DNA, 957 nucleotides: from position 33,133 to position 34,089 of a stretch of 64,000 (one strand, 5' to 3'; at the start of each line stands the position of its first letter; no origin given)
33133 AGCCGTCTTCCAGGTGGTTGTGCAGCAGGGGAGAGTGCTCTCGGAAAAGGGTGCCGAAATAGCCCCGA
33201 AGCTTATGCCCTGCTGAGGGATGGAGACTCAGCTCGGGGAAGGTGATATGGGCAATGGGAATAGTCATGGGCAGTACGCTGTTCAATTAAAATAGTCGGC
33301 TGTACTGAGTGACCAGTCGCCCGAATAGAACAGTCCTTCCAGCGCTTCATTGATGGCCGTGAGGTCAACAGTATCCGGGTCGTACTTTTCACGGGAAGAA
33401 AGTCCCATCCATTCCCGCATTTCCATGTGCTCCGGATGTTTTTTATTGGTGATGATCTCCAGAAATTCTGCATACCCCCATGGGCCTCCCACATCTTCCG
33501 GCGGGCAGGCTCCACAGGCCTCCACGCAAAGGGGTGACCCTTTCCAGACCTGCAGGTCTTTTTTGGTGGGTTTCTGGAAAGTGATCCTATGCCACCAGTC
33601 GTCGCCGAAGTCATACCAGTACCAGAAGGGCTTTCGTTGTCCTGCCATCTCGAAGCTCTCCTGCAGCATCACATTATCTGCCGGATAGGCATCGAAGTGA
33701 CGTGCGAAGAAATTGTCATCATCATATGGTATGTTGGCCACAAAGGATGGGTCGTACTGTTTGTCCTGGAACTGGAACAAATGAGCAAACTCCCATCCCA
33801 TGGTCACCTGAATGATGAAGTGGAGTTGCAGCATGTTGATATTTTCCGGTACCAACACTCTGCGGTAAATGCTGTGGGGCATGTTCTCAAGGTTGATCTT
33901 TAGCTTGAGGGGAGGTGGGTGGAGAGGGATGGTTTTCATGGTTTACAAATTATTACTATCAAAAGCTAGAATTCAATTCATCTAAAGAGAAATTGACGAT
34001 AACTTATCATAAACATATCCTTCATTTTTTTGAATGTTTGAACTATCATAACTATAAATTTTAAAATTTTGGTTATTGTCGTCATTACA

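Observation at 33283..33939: MM3350 / pRiA4b ORF-3-like gene embedded between cas3 and cas6 of the type I-B operon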

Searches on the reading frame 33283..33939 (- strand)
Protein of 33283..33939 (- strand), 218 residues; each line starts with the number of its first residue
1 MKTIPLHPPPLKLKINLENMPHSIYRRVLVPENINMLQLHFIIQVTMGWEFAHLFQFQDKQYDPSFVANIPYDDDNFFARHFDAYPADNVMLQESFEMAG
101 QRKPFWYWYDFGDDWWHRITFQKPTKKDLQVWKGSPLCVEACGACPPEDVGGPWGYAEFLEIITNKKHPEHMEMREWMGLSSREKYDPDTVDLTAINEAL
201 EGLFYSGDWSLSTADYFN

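Call 5: search_protein_families(library=pfam, proteins=[window:33283-33939:-], max_evalue=0.01)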
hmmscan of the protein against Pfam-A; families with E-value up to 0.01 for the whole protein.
window:33283-33939:- (218 aa): 1 family
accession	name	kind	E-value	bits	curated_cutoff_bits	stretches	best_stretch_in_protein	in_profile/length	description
PF07929.16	PRiA4_ORF3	-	3.5e-49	167.3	26.6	1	11-194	3-172/173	Plasmid pRiA4b ORF-3-like protein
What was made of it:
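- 33283..33939 (-): PF07929 (PRiA4_ORF3 / MM3350-like) gene, 218 aa: the finding. Pfam E 3.5e-49 (call 5).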

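Call 6: search_protein_families(library=ncbifam, proteins=[window:33283-33939:-], max_evalue=0.01)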
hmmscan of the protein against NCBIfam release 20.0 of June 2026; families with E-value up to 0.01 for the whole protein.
window:33283-33939:- (218 aa): 0 families

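Call 8: search_protein_families(library=padloc, proteins=[window:33283-33939:-], max_evalue=0.01)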
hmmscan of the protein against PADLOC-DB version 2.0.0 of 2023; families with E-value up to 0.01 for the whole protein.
window:33283-33939:- (218 aa): 0 families

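Call 12: find_homologous_proteins(query=window:33283-33939:-, max_evalue=0.00001)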
Query window:33283-33939:- (218 aa): 1552 proteins with E <= 0.00001 among 1590 candidates; the best 120 are listed.
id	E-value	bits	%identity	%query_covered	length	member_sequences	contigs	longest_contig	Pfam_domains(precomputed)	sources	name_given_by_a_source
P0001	6.9e-154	528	100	100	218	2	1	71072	PF07929.17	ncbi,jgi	-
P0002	1.2e-108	380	70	100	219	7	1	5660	PF07929.17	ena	-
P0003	5.6e-98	345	64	100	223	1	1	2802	PF07929.17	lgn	-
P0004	6.2e-96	339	63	100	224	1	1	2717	PF07929.17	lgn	-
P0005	9.5e-96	338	63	100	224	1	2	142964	PF07929.17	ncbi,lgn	ncbi:MAG: plasmid pRiA4b ORF-3 family protein [Bacteroidota bacterium]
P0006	6.7e-94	332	64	100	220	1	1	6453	PF07929.17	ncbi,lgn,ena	-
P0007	1.1e-93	331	62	100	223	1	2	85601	PF07929.17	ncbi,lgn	-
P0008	2.6e-91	324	63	97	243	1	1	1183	PF07929.17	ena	-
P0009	1.1e-88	315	59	100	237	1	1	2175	PF07929.17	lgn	-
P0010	2.0e-88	314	61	100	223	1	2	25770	PF07929.17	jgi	-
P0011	2.8e-86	307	61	100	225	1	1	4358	PF07929.17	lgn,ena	-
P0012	3.6e-86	307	59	97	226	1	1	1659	PF07929.17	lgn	-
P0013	3.3e-85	304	59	100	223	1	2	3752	PF07929.17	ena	-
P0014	1.5e-84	301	66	88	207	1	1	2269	PF07929.17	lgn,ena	-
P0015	1.5e-84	301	60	95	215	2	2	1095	PF07929.17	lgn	-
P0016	8.6e-83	296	58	95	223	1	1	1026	PF07929.17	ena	-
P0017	1.1e-82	295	63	93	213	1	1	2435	PF07929.17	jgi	jgi:hypothetical protein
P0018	2.4e-82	294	58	98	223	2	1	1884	PF07929.17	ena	-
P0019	1.5e-80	288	57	100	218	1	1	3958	PF07929.17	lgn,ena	-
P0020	2.2e-80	288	56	98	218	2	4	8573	PF07929.17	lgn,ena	-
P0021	2.8e-80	287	57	95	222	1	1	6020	PF07929.17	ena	-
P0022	1.4e-79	285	57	96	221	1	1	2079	PF07929.17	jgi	-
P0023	1.4e-79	285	54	99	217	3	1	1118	PF07929.17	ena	-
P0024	4.1e-79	284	54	98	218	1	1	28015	PF07929.17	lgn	-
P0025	7.0e-79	283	54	99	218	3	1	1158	PF07929.17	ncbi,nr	ncbi:MAG: plasmid pRiA4b ORF-3 family protein [Cyclobacteriaceae bacterium]|nr:plasmid pRiA4b ORF-3 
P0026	8.4e-79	283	54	99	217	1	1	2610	PF07929.17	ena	-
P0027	9.0e-79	283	54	100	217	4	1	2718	PF07929.17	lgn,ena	-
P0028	1.2e-78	282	54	98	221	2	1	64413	PF07929.17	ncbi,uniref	ncbi:plasmid pRiA4b ORF-3 family protein [Negadavirga shengliensis]|uniref:Plasmid pRiA4b ORF-3 fami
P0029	2.0e-78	281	55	96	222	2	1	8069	PF07929.17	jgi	jgi:hypothetical protein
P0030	5.4e-78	280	55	96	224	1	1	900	PF07929.17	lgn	-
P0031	2.1e-77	278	57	91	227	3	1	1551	PF07929.17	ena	-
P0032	7.4e-77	276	52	100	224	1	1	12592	PF07929.17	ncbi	-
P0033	9.5e-77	276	59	92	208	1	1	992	PF07929.17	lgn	-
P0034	1.1e-75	272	54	100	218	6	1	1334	PF07929.17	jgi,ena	-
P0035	1.4e-75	272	54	100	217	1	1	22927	PF07929.17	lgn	-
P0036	3.1e-75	271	58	92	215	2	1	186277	PF07929.17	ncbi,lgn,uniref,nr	ncbi:plasmid pRiA4b ORF-3 family protein [Mongoliibacter ruber]|uniref:PRiA4b ORF-3-like protein n=1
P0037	6.7e-75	270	55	95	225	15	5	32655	PF07929.17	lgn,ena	-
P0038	3.3e-74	268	55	95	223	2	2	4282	PF07929.17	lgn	-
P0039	1.9e-72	262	65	73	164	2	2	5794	PF07929.17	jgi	jgi:hypothetical protein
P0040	7.5e-72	260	52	100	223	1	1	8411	PF07929.17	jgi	-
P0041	6.2e-71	257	52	96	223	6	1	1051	PF07929.17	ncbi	-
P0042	1.2e-70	256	52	95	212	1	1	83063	PF07929.17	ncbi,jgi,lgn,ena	-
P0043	3.6e-70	254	51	95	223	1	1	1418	PF07929.17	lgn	-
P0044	3.6e-70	254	55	89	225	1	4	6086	PF07929.17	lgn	-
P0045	4.7e-70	254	51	97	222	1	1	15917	PF07929.17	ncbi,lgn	ncbi:MAG: plasmid pRiA4b ORF-3 family protein [Cytophagaceae bacterium]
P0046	1.3e-68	249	52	95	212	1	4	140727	PF07929.17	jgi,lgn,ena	jgi:hypothetical protein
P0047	6.7e-68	247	53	96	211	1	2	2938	PF07929.17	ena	-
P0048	1.8e-67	246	50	96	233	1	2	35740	PF07929.17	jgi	-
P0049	1.8e-67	245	52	96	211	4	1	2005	PF07929.17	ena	-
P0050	2.3e-67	245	46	100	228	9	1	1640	PF07929.17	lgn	-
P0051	2.7e-67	245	52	95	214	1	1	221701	PF07929.17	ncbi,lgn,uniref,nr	ncbi:plasmid pRiA4b ORF-3 family protein [Aequorivita capsosiphonis]|uniref:plasmid pRiA4b ORF-3 fam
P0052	6.5e-67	244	53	93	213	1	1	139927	PF07929.17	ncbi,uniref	ncbi:plasmid pRiA4b ORF-3 family protein [Shivajiella indica]|uniref:Plasmid pRiA4b ORF-3 family pro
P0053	6.5e-67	244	52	93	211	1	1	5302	PF07929.17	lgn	-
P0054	8.9e-67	243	49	100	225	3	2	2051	PF07929.17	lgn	-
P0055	1.4e-66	243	54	89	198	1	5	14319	PF07929.17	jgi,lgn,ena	jgi:hypothetical protein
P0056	1.5e-66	243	50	95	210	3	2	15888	PF07929.17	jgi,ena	-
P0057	1.5e-66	243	51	95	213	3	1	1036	PF07929.17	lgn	-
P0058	2.1e-66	242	55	95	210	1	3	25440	PF07929.17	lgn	-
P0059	2.5e-66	242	49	96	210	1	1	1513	PF07929.17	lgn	-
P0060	3.6e-66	241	50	94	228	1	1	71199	PF07929.17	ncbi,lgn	ncbi:MAG: plasmid pRiA4b ORF-3 family protein [Cyclobacteriaceae bacterium]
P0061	3.8e-66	241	51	91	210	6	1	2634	PF07929.17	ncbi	ncbi:plasmid pRiA4b ORF-3 family protein [soil metagenome]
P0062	5.3e-66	241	49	100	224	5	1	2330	PF07929.17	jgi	jgi:hypothetical protein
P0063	7.8e-66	240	50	92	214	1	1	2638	PF07929.17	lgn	-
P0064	1.0e-65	240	52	95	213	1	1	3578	PF07929.17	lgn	-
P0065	1.2e-65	240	53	93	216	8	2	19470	PF07929.17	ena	-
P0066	1.4e-65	239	50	100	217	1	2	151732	PF07929.17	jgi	-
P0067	1.4e-65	239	51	95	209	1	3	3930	PF07929.17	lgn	-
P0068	1.8e-65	239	50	96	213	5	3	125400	PF07929.17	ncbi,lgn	-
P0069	2.2e-65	239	45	100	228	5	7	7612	PF07929.17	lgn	-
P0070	2.3e-65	239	50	95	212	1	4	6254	PF07929.17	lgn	-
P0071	2.5e-65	239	51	93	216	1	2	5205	PF07929.17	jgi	jgi:hypothetical protein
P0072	4.4e-65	238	48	100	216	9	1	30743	PF07929.17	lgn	-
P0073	4.6e-65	238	53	96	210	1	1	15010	PF07929.17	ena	-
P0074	5.3e-65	237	50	95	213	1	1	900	PF07929.17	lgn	-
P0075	7.7e-65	237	52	96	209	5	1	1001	PF07929.17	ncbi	-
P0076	1.2e-64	236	51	95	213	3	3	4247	PF07929.17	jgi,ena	jgi:hypothetical protein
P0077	1.2e-64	236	49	98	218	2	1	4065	PF07929.17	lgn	-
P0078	1.4e-64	236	53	93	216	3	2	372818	PF07929.17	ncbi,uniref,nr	ncbi:plasmid pRiA4b ORF-3 family protein [Arthrospiribacter ruber]|uniref:Plasmid pRiA4b ORF-3 famil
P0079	1.4e-64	236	51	96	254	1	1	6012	PF07929.17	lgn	-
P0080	1.8e-64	236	50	94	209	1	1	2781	PF07929.17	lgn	-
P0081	3.0e-64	235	52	92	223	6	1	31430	PF07929.17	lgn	-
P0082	3.7e-64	235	49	100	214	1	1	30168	PF07929.17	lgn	-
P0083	5.7e-64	234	50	95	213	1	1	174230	PF07929.17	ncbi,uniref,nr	ncbi:plasmid pRiA4b ORF-3 family protein [Salegentibacter sp. JZCK2]|uniref:plasmid pRiA4b ORF-3 fam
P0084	6.0e-64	234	46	94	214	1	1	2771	PF07929.17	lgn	-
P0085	6.4e-64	234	51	89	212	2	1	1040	PF07929.17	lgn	-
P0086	8.5e-64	233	48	98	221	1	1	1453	PF07929.17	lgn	-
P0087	1.2e-63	233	53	88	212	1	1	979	PF07929.17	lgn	-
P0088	1.5e-63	233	50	93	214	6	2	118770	PF07929.17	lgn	-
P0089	2.7e-63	232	48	95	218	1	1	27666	PF07929.17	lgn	-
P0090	3.0e-63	232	49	95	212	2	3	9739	PF07929.17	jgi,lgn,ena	-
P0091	3.2e-63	232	50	94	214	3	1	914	PF07929.17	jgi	jgi:hypothetical protein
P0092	6.0e-63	231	49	94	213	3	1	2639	PF07929.17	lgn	-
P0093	9.6e-63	230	50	92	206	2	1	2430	PF07929.17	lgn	-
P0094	1.7e-62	229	51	91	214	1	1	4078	PF07929.17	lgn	-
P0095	1.7e-62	229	49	94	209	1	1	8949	PF07929.17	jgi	-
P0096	2.0e-62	229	49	95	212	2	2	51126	PF07929.17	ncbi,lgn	-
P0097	2.1e-62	229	48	99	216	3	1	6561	PF07929.17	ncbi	-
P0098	2.1e-62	229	48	95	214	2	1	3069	PF07929.17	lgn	-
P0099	2.2e-62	229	49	94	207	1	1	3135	PF07929.17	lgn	-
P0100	2.7e-62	229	50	93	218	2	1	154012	PF07929.17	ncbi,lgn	ncbi:MAG: plasmid pRiA4b ORF-3 family protein [Mongoliitalea sp.]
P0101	2.8e-62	229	49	100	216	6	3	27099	PF07929.17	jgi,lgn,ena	-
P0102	3.0e-62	228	50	93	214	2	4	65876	PF07929.17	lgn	-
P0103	4.5e-62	228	48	92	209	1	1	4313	PF07929.17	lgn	-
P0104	4.8e-62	228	49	93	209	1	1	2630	PF07929.17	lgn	-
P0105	5.3e-62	228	49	93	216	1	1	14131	PF07929.17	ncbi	-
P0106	7.4e-62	227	49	95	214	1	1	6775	PF07929.17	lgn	-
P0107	8.5e-62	227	50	93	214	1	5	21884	PF07929.17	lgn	-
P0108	9.9e-62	227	48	95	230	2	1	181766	PF07929.17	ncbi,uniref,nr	ncbi:hypothetical protein EL17_00980 [Anditalea andensis]|uniref:Plasmid pRiA4b Orf3-like domain-con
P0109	1.1e-61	227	48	95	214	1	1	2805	PF07929.17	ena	-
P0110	7.8e-61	224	47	99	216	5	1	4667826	PF07929.17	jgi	jgi:hypothetical protein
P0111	1.3e-60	223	48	96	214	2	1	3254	PF07929.17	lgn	-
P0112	1.6e-60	223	49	95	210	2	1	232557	PF07929.17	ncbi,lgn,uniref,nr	ncbi:pRiA4b ORF-3-like protein [Salegentibacter sp. 24]|uniref:plasmid pRiA4b ORF-3 family protein n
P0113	1.6e-60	223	50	95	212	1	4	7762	PF07929.17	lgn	-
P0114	4.8e-60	221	51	92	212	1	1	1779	PF07929.17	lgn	-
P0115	4.8e-60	221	51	88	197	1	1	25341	PF07929.17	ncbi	ncbi:MAG: plasmid pRiA4b ORF-3 family protein [Psychroflexus sp.]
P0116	4.9e-60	221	48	95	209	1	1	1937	PF07929.17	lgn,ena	-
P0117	1.1e-59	220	47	99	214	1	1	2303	PF07929.17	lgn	-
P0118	1.2e-59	220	50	94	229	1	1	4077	PF07929.17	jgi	jgi:hypothetical protein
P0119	2.5e-59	219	49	91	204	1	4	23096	PF07929.17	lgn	-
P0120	3.2e-59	219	49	94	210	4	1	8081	PF07929.17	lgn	-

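Call 14: find_encoding_contigs(protein=P0001, flank=10000, max_places=3)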
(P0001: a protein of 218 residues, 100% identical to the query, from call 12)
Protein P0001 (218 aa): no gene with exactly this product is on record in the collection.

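Call 15: find_encoding_contigs(protein=P0005, flank=10000, max_places=3)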
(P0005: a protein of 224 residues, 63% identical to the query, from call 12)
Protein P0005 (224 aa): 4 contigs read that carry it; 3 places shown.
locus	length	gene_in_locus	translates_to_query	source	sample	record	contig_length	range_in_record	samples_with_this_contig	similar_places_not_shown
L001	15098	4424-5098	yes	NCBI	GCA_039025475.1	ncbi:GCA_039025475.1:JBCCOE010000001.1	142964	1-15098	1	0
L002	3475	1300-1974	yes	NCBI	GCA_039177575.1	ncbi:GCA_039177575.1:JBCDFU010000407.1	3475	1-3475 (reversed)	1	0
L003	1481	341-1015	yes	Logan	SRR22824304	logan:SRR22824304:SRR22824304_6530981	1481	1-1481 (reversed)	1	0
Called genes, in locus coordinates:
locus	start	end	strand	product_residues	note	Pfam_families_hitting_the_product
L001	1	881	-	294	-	PF12704:MacB_PCD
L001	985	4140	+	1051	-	PF02012:BNR (faint), PF15902:Sortilin-Vps10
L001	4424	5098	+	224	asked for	PF07929:PRiA4_ORF3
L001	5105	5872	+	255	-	PF00491:Arginase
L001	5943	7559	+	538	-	PF00005:ABC_tran, PF02463:SMC_N (faint), PF13304:AAA_21 (faint), PF12848:ABC_tran_Xtn, PF00005:ABC_tran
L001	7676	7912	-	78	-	PF00550:PP-binding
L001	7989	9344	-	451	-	PF02518:HATPase_c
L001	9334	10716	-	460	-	PF00072:Response_reg, PF00158:Sigma54_activat, PF14532:Sigma54_activ_2, PF07728:AAA_5 (weak), PF25601:AAA_lid_14, PF02954:HTH_8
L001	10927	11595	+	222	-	PF21347:DUF3108_like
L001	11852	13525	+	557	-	-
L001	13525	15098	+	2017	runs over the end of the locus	-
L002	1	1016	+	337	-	?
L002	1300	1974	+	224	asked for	PF07929:PRiA4_ORF3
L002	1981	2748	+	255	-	PF00491:Arginase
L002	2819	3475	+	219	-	PF00005:ABC_tran, PF13304:AAA_21 (faint)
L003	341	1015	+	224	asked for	PF07929:PRiA4_ORF3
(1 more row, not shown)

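Call 16: find_encoding_contigs(protein=P0007, flank=10000, max_places=3)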
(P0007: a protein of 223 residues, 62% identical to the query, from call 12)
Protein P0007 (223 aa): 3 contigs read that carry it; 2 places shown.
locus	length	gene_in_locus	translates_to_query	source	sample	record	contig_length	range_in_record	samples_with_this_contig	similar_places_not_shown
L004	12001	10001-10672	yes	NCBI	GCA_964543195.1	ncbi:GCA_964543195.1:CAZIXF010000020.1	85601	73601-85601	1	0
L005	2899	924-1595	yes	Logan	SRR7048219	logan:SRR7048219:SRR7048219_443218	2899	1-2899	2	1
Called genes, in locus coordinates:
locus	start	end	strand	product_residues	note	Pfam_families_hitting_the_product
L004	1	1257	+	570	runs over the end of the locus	PF13205:Big_5, PF09912:DUF2141 (faint)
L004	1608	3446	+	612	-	PF13174:TPR_6 (faint), PF13428:TPR_14 (faint), PF13432:TPR_16 (faint)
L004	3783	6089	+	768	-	PF03477:ATP-cone, PF17975:RNR_Alpha (weak), PF02867:Ribonuc_red_lgC (faint)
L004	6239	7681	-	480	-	PF00089:Trypsin, PF13365:Trypsin_2, PF00595:PDZ, PF13180:PDZ_2, PF17820:PDZ_6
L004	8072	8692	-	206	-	PF00011:HSP20, PF17886:ArsA_HSP20 (faint)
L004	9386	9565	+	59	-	PF01541:GIY-YIG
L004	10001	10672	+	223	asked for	PF07929:PRiA4_ORF3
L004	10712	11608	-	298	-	PF12760:Zn_ribbon_IS1595, PF12762:DDE_Tnp_IS1595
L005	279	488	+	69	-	PF01541:GIY-YIG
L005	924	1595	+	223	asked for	PF07929:PRiA4_ORF3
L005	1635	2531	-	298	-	PF12760:Zn_ribbon_IS1595, PF12762:DDE_Tnp_IS1595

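Call 29: find_related_loci(query=A1, collection=genome_contigs, flank=10000)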
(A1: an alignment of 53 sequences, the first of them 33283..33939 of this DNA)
Query A1 (218 aa) in genome_contigs; peptide patterns used: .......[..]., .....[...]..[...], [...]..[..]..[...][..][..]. (x = any residue, [..] = any of these).
600 stretches matched a pattern (row limit reached: there are more); 590 encode a relative of the query (tblastn E <= 1e-3); the best 80 are kept; 80 distinct loci.
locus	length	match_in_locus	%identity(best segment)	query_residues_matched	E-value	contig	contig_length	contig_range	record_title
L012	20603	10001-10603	48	16-217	2e-59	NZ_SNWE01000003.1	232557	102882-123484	Salegentibacter sp. 24 Ga0227226_103, whole genome shotgun sequence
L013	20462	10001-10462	49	27-182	2e-49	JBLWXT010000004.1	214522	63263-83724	MAG: Owenweeksia sp. isolate EA21-07 A21maxbin.029RE.5K@4, whole genome shotgun sequence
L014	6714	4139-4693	39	11-204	1e-38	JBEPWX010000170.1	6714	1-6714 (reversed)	MAG: Mariniphaga sp. isolate 01_S196.semibin_refined.147 NODE_8015_length_6714_cov_1.189160:0-6714, whole genome shotgun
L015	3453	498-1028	38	9-203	2e-37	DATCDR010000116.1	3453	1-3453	MAG TPA_asm: Acidimicrobiales bacterium isolate SMAG_U7731 k141_498478, whole genome shotgun sequence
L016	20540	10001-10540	37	8-203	3e-37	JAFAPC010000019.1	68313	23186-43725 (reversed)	MAG: Pseudonocardiales bacterium isolate CP_BM_ER_28 BM_ER_k147_8961781, whole genome shotgun sequence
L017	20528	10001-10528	42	11-200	6e-37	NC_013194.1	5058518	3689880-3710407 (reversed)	Candidatus Accumulibacter phosphatis, complete sequence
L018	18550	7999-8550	36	11-203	2e-36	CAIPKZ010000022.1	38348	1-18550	MAG: uncultured Prolixibacteraceae bacterium isolate Ja1-D4_bin-665 genome assembly, contig: bin-665:022/500, whole geno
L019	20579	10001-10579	35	12-218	1e-36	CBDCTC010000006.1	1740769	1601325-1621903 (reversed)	MAG: Dehalococcoidia bacterium isolate 84f1e96c-5f89-47d0-9b41-bcaa3e3d8f53 genome assembly, contig: contig_6, whole gen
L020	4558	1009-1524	38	11-200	4e-36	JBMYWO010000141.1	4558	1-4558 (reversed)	MAG: Polaribacter sp. isolate ME_XS_2210_bin_44 ME_XS_2210_bin_44_141, whole genome shotgun sequence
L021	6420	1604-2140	37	9-203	7e-36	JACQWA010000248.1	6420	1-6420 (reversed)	MAG: Candidatus Rokuibacteriota bacterium isolate NC_groundwater_1477_Ag_S-0.65um_67_43 S_p65_S5_coassembly_k141_3009011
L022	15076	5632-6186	38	1-202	4e-35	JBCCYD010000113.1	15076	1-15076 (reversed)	MAG: Cyanobacteria bacterium P01_F01_bin.143 k141_2180381_length_15076_cov_10.0009, whole genome shotgun sequence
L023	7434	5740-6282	37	2-203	2e-34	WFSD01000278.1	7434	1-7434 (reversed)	MAG: Anaerolineae bacterium isolate S016_19 k151_459267, whole genome shotgun sequence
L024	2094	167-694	39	12-200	2e-34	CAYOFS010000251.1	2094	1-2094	MAG TPA_asm: uncultured Flavobacteriaceae bacterium isolate SRP345593_co1_79 genome assembly, contig: NODE_69123_length_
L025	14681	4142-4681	37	11-207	2e-34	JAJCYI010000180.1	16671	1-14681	MAG: Saprospiraceae bacterium isolate OFTM40 OFTM40_179, whole genome shotgun sequence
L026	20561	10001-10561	36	12-215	4e-34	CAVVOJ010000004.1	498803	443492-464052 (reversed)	MAG: uncultured Chloroflexia bacterium isolate MFD09779.bin.1.15 genome assembly, contig: contig_18351, whole genome sho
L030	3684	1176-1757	35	2-203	2e-33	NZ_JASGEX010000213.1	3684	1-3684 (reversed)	MAG: Parafilimonas sp. isolate 8M025 JMF-2106-05-0008A.bin.25_212, whole genome shotgun sequence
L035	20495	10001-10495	38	12-193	7e-33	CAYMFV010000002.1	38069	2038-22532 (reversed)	MAG TPA_asm: uncultured Planctomycetales bacterium isolate binchicken_co172_206 genome assembly, contig: NODE_680_length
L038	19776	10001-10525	36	12-201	6e-33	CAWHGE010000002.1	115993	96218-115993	MAG: uncultured Chloroflexia bacterium isolate MFD00709.bin.2.174 genome assembly, contig: contig_118623, whole genome s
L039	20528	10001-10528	37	12-200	1e-32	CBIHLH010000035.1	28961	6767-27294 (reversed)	MAG TPA_asm: uncultured Marinobacter sp. isolate SRR17255070_concoct_14 genome assembly, contig: ERZ27337256.143, whole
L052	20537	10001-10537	34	9-203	4e-32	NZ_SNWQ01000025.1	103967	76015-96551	Kribbella caucasensis strain VKM Ac-2527 Ga0310561_125, whole genome shotgun sequence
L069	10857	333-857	35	12-201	2e-31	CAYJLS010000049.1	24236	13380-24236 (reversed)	MAG TPA_asm: uncultured Anaerolineaceae bacterium isolate ERP124720_co1_70 genome assembly, contig: NODE_2730_length_242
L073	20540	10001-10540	33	9-203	4e-31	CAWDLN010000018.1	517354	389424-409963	MAG: uncultured Actinomycetota bacterium isolate MFD04944.bin.1.226 genome assembly, contig: contig_63093, whole genome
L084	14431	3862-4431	36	11-203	5e-31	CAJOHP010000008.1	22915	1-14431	uncultured Prevotella sp. isolate Sheep_2_mag_37 genome assembly, contig: scaffold_1986, whole genome shotgun sequence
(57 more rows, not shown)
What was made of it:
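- On Pfam PF07929 (PRiA4_ORF3 / MM3350-like): The same patterns retrieved 590 relatives from genomes (call 29).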

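Call 30: find_related_loci(query=window:33283-33939:-, collection=metagenome_contigs, flank=10000)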
Query window:33283-33939:- (218 aa) in metagenome_contigs; peptide patterns used: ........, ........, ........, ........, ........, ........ (x = any residue, [..] = any of these).
300 stretches matched a pattern; 229 encode a relative of the query (tblastn E <= 1e-3); the best 80 are kept; 80 distinct loci.
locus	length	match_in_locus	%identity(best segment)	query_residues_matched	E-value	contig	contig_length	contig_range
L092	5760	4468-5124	64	1-217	6e-95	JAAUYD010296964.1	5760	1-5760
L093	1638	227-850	53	10-218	3e-76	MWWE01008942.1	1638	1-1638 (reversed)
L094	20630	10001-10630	52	10-217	1e-71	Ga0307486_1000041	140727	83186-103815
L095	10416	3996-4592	53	6-203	2e-69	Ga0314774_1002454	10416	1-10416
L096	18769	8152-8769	53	9-215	2e-69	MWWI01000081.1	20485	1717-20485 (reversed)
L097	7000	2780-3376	53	6-203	2e-69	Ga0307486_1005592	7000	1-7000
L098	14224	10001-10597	53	6-203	2e-69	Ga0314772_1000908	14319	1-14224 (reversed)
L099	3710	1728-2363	49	6-218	2e-69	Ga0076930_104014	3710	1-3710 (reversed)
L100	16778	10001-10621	51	10-217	5e-69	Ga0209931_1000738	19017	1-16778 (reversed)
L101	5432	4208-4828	51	10-217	4e-69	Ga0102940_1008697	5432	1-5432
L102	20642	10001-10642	51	1-217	5e-68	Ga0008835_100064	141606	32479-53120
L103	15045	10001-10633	50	8-217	5e-68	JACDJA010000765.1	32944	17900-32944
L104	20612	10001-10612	53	2-204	7e-68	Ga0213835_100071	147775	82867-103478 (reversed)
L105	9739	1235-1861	49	10-217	2e-64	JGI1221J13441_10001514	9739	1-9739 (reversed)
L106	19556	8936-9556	46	4-209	4e-62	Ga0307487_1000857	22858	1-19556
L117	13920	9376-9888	41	11-195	2e-38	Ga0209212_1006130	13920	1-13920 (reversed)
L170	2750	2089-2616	37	11-200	1e-31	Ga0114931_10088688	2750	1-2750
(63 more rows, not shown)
